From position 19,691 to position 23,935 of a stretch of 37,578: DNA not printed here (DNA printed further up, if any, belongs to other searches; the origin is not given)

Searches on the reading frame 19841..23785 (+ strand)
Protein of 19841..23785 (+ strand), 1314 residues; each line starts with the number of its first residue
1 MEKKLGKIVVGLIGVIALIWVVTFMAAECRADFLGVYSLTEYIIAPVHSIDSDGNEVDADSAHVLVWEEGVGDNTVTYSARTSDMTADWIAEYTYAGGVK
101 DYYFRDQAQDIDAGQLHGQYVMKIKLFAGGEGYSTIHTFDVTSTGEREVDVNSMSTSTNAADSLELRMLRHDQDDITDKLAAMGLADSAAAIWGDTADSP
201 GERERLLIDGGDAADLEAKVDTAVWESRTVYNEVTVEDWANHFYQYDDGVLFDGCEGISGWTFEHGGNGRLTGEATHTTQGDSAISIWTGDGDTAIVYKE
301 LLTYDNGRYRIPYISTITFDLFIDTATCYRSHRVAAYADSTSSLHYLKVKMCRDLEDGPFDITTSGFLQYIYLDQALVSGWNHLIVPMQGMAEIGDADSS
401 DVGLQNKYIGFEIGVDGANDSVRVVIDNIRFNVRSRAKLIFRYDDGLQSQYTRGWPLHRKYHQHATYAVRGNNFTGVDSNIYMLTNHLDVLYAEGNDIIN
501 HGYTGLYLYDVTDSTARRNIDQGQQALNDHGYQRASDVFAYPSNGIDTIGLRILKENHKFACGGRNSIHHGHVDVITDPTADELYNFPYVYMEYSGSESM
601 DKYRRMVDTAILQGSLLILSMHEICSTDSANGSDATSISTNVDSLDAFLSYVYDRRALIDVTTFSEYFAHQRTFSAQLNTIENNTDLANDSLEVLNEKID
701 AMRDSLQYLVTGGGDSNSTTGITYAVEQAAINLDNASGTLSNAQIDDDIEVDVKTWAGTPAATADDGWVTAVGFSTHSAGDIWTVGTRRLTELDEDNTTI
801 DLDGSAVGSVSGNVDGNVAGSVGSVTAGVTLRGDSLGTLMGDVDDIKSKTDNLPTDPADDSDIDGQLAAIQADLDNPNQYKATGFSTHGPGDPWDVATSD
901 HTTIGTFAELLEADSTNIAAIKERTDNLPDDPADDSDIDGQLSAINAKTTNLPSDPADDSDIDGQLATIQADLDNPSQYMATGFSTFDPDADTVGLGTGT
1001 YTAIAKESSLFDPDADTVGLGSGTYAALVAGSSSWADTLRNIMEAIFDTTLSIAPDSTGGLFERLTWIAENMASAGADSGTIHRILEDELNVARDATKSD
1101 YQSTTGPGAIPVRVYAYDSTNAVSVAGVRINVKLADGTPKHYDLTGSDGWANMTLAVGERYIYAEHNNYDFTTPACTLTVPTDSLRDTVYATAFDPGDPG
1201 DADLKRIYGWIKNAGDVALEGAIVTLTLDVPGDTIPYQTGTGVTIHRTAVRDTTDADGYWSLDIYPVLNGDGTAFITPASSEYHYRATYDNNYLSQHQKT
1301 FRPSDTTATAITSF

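Call 5: search_protein_families(library=phrogs, proteins=[window:19841-23785:+], max_evalue=0.01)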
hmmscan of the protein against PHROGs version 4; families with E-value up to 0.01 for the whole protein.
window:19841-23785:+ (1314 aa): 0 families

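Call 91: search_protein_families(library=pfam, proteins=[window:19841-23785:+], max_evalue=0.01)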
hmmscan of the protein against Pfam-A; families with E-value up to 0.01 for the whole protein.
window:19841-23785:+ (1314 aa): 2 families
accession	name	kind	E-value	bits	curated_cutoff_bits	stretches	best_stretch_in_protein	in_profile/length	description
PF01522.26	Polysacc_deac_1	-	6.8e-09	36.2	23.1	1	440-553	10-115/124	Polysaccharide deacetylase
PF10096.14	DUF2334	-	0.003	17.6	26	1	485-564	56-146/203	Uncharacterized protein conserved in bacteria (DUF2334)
